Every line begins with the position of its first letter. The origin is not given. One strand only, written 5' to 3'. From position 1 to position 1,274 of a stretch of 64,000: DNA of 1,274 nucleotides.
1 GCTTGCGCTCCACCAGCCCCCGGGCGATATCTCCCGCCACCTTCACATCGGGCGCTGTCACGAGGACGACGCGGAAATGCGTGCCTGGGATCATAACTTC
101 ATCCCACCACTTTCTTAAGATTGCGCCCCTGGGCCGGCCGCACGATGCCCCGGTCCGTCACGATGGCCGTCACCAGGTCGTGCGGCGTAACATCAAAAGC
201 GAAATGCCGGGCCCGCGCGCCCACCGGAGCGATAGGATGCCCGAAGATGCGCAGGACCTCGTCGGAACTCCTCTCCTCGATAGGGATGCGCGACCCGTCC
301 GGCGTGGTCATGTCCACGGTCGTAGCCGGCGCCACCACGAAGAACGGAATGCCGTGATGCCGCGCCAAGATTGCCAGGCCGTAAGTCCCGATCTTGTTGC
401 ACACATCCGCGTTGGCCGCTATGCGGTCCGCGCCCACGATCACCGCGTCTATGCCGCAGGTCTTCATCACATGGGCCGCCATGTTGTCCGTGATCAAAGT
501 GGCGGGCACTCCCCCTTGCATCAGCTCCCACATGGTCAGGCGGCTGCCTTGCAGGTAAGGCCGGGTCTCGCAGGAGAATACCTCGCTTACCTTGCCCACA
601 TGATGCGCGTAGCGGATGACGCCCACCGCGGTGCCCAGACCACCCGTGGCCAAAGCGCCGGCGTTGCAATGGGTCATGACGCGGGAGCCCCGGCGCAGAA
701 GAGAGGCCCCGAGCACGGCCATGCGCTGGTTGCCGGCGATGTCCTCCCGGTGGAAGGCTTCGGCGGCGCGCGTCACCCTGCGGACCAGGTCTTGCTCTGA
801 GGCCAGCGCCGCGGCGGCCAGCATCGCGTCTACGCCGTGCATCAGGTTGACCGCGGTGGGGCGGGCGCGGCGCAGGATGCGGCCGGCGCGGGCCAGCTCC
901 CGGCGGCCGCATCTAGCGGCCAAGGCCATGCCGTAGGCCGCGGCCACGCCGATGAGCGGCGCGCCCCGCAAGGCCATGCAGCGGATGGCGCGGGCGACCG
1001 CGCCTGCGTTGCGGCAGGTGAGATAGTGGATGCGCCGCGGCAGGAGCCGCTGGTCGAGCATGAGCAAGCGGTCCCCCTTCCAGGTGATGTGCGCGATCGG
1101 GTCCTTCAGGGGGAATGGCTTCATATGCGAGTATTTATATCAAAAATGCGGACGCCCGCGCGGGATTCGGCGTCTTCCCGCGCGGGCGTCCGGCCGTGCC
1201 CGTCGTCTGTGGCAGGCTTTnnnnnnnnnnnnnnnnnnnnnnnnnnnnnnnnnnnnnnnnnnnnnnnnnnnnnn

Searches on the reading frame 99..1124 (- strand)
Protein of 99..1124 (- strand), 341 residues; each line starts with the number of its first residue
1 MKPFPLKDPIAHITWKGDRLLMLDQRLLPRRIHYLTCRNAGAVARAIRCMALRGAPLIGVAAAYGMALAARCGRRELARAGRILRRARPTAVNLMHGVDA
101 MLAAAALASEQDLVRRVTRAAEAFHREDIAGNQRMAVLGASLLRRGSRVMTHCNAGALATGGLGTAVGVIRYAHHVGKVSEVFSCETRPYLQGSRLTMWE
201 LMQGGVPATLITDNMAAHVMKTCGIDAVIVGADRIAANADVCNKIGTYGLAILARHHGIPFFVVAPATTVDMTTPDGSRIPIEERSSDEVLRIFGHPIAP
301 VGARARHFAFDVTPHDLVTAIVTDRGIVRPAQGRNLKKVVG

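Call 25: search_protein_families(library=pfam, proteins=[window:99-1124:-], max_evalue=0.00001)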
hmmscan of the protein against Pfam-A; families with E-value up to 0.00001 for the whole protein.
window:99-1124:- (341 aa): 1 family
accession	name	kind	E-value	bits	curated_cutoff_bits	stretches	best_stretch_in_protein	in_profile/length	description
PF01008.23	IF-2B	-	1.7e-77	260.9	22.4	1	53-330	3-280/280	Initiation factor 2 subunit family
